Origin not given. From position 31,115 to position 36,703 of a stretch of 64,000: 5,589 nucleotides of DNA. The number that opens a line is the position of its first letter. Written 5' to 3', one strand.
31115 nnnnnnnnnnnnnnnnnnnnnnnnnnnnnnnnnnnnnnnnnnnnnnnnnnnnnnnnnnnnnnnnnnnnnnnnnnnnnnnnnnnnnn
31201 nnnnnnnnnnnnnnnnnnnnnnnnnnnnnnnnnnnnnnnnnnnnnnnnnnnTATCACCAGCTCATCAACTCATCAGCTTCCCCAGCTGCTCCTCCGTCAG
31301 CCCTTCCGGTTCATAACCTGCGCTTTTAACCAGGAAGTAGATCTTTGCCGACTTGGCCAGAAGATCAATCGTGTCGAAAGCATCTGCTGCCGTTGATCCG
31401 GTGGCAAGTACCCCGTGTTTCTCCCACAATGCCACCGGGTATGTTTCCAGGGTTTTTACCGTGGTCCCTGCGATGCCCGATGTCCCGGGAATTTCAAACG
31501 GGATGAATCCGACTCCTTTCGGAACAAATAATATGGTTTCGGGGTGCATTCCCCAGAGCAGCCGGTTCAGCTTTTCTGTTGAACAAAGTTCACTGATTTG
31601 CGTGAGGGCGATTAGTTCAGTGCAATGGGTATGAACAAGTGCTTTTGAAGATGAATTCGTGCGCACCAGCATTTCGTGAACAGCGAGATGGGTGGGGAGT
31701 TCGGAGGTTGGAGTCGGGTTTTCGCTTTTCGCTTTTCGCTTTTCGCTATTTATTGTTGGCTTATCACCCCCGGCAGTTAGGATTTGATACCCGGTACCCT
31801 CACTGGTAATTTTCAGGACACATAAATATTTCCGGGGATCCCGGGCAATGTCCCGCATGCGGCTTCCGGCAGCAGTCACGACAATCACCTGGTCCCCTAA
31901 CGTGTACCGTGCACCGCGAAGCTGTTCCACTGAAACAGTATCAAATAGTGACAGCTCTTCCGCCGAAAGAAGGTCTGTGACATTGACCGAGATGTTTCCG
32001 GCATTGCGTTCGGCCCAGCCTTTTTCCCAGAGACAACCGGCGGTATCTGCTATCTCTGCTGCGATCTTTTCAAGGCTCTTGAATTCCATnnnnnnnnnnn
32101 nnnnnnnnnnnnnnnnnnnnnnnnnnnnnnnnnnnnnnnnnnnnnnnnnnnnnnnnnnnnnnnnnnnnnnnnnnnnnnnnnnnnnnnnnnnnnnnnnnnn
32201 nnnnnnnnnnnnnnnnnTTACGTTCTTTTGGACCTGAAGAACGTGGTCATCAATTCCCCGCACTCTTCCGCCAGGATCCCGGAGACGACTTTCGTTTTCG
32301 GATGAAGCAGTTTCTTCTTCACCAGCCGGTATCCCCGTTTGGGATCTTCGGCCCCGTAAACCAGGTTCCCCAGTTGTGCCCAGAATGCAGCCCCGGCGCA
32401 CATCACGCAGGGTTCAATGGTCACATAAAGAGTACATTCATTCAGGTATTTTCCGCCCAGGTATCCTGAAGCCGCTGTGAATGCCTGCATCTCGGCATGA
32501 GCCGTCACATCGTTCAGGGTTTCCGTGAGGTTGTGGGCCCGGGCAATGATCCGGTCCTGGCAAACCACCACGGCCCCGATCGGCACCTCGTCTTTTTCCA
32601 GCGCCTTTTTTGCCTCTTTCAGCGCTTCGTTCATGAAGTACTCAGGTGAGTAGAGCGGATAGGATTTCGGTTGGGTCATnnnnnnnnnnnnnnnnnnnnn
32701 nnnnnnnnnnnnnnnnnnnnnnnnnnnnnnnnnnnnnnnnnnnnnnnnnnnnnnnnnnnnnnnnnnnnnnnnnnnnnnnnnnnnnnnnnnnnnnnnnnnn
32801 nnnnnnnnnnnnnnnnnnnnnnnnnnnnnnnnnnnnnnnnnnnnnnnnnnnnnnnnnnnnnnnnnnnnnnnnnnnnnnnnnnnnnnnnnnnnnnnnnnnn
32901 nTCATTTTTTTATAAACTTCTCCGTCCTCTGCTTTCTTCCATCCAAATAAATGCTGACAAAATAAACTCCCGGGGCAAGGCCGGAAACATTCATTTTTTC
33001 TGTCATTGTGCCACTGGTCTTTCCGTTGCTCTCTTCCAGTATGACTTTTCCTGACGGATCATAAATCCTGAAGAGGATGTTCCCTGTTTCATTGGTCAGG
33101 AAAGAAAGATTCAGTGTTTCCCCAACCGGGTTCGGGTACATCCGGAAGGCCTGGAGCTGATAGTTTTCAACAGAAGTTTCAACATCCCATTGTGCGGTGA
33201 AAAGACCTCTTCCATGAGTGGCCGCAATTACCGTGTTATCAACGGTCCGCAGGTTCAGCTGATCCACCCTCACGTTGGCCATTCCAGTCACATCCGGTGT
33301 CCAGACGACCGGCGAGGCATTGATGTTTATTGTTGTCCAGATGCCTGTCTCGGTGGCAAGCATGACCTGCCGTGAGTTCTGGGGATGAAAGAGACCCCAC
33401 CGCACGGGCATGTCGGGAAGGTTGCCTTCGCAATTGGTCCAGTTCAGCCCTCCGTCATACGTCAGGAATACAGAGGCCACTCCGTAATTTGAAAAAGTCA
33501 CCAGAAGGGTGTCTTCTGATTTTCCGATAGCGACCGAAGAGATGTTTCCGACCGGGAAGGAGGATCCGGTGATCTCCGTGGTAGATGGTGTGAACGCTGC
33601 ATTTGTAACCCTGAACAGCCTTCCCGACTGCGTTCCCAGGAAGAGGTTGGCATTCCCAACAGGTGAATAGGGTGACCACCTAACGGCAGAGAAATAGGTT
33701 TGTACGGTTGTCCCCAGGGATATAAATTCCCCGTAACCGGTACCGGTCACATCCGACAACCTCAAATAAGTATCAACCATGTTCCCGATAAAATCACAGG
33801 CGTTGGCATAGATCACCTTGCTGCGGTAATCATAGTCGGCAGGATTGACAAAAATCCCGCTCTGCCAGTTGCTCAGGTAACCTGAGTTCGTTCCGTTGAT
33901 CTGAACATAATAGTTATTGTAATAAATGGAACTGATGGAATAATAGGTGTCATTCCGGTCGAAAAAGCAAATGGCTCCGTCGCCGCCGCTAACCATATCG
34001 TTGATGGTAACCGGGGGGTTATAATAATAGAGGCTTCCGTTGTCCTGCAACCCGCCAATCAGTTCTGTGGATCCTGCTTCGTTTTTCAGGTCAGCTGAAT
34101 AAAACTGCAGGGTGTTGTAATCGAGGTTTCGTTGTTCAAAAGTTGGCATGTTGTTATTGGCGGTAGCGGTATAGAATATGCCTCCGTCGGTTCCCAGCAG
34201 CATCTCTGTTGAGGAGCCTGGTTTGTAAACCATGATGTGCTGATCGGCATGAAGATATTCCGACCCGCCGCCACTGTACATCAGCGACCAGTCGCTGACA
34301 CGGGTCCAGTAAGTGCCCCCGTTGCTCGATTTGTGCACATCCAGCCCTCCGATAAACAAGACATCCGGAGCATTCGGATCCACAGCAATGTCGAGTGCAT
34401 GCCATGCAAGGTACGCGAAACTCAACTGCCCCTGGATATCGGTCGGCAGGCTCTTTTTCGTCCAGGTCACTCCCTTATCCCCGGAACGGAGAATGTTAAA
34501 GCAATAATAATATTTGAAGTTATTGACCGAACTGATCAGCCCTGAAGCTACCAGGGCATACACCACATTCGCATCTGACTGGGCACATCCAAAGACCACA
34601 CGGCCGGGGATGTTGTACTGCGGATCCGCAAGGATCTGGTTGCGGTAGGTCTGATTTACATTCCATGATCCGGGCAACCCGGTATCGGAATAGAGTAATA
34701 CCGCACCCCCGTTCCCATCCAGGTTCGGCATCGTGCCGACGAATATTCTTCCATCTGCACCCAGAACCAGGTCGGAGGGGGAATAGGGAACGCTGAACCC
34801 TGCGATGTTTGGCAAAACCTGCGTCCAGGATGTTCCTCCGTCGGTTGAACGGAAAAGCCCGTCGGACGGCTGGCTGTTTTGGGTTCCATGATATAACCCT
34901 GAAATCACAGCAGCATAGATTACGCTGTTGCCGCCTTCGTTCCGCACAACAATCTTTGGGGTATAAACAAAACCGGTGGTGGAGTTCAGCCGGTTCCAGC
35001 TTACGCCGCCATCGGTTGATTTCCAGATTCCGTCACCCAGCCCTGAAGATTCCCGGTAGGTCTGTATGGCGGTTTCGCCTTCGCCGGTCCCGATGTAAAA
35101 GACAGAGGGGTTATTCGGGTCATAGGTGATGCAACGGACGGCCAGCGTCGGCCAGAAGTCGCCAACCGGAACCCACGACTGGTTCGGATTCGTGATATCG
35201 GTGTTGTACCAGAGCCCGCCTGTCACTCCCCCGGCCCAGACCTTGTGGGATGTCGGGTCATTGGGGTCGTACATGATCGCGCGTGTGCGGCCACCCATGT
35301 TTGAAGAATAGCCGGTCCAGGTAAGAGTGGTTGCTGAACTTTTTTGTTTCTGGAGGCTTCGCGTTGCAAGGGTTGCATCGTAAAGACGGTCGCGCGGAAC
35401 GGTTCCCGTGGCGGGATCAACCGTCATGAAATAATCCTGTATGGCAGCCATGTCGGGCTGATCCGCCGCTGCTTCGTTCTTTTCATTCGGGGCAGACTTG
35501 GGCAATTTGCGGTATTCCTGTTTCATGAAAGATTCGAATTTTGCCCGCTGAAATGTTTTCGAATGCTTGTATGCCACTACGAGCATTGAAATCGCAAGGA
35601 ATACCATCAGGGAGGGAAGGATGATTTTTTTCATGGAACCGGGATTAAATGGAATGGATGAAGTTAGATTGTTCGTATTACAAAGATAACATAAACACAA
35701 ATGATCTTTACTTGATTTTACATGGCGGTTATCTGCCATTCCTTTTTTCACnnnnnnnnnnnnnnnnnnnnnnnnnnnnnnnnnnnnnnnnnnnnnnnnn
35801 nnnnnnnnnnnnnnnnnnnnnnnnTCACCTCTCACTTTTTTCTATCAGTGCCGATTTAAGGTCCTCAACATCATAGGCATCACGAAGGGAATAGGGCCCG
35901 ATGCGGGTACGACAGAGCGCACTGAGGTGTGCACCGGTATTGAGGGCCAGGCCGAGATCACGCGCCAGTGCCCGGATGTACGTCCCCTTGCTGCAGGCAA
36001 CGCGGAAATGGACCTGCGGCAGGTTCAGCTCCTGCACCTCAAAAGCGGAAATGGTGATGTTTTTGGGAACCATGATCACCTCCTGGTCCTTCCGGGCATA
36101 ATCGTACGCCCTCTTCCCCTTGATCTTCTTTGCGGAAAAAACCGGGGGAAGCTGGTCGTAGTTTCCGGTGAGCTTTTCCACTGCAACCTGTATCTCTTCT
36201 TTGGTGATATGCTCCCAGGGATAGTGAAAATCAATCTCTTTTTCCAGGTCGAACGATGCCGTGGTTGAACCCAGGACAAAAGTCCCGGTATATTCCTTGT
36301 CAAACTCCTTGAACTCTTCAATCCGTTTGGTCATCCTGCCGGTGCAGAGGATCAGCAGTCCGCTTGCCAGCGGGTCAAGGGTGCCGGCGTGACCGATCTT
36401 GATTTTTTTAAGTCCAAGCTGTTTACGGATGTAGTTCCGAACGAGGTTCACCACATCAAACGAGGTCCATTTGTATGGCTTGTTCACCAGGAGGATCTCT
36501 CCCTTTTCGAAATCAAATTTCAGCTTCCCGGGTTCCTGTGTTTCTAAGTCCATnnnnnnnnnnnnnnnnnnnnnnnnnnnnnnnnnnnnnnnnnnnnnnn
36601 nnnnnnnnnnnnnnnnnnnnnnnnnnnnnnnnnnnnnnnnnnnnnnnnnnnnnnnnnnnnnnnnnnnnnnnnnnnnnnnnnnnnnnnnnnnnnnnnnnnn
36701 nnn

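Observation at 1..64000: Intergenic DNA is assembled from a small set of 7-9 nt period repeat families used in a recurring order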

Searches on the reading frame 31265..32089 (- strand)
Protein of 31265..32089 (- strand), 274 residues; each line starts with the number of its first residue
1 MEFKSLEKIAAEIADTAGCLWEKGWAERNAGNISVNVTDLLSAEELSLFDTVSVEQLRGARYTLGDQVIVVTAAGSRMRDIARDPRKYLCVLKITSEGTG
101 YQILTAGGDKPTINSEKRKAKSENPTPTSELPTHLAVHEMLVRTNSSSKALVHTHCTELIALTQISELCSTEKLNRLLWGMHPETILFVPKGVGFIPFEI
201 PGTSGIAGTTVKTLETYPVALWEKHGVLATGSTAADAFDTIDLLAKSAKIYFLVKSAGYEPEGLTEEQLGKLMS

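Call 38: search_protein_families(library=pfam, proteins=[window:31265-32089:-])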
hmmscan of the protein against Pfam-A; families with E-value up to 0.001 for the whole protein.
window:31265-32089:- (274 aa): 1 family
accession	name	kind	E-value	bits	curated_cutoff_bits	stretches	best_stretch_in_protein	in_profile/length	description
PF00596.27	Aldolase_II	-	4.8e-23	82.4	22.2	1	12-251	2-182/183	Class II Aldolase and Adducin N-terminal domain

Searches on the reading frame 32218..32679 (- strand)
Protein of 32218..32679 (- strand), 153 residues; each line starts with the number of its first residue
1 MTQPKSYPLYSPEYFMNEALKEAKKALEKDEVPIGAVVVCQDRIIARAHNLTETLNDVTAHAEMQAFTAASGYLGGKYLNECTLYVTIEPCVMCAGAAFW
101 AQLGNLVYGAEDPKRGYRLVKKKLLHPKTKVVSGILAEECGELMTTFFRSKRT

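Call 31: find_encoding_contigs(protein=window:32218-32679:-, flank=5000, max_places=10)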
Protein window:32218-32679:- (153 aa): no gene with exactly this product is on record in the collection.

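Call 38: search_protein_families(library=pfam, proteins=[window:32218-32679:-])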
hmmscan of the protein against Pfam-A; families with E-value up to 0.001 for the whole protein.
window:32218-32679:- (153 aa): 3 families
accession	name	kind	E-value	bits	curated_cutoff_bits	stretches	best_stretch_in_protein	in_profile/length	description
PF14437.12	MafB19-deam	-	2.9e-33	115.2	27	1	13-152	4-142/142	MafB19-like deaminase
PF00383.29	dCMP_cyt_deam_1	-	1.6e-26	92.6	25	1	13-109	5-101/102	Cytidine and deoxycytidylate deaminase zinc-binding region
PF14439.12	Bd3614-deam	-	4.3e-05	23.9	38.5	1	36-112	13-92/113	Bd3614-like deaminase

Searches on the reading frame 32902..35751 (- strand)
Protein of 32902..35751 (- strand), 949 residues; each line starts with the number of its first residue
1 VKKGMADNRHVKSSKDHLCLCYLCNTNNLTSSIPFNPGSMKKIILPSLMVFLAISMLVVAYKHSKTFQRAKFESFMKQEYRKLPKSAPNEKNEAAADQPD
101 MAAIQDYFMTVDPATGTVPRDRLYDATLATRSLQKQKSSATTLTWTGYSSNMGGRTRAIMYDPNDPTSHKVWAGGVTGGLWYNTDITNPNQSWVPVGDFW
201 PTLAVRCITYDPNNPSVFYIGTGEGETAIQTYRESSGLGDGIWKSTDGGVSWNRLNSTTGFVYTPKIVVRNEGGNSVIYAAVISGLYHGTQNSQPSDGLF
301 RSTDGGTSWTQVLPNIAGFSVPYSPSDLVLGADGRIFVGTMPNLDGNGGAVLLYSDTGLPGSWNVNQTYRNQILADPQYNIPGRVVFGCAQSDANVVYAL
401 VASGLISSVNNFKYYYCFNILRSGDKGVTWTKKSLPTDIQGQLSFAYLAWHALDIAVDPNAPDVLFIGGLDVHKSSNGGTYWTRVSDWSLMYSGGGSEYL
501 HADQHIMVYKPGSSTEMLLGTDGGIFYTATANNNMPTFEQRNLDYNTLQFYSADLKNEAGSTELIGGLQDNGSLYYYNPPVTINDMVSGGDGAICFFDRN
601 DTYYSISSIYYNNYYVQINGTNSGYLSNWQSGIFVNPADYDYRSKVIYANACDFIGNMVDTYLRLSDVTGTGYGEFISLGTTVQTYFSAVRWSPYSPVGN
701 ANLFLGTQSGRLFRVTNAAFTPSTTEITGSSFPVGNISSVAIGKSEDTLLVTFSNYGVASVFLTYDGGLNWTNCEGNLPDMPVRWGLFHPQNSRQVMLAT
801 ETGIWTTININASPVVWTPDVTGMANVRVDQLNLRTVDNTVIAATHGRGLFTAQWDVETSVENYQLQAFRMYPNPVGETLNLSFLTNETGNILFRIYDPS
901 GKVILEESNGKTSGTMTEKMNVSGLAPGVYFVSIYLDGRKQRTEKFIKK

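Call 38: search_protein_families(library=pfam, proteins=[window:32902-35751:-])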
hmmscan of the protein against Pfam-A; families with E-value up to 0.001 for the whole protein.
window:32902-35751:- (949 aa): 2 families
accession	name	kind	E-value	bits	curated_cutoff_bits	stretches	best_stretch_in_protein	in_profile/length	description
PF18962.6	Por_Secre_tail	-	3.2e-13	50.2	27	1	871-947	1-74/75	Secretion system C-terminal sorting domain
PF15902.12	Sortilin-Vps10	-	4.2e-06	26.3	33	0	239-321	44-121/446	Sortilin, neurotensin receptor 3,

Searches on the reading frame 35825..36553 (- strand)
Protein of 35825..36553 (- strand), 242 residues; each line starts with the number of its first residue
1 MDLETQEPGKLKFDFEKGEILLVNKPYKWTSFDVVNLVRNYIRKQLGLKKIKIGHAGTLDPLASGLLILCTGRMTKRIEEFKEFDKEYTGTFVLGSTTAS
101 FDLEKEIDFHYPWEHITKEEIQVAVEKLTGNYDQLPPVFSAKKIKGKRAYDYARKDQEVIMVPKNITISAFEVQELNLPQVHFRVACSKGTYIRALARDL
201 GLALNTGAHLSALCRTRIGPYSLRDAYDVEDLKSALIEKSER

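Call 34: find_encoding_contigs(protein=window:35825-36553:-, flank=6000, max_places=10)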
Protein window:35825-36553:- (242 aa): 3 contigs read that carry it; 2 places shown.
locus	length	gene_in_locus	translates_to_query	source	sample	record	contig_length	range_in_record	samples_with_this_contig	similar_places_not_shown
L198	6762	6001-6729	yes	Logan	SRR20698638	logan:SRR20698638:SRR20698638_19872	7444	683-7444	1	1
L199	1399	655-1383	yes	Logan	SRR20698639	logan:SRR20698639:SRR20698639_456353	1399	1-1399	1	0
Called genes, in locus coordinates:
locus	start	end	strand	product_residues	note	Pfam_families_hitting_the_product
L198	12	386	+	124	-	PF03965:Penicillinase_R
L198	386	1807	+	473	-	PF05569:Peptidase_M56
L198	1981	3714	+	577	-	PF05359:DUF748 (faint)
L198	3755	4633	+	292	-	PF18075:FtsX_ECD, PF02687:FtsX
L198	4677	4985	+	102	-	PF11297:DUF3098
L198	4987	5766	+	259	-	PF02673:BacA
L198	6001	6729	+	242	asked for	PF01509:TruB_N, PF16198:TruB_C_2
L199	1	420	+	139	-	?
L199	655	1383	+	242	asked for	PF01509:TruB_N, PF16198:TruB_C_2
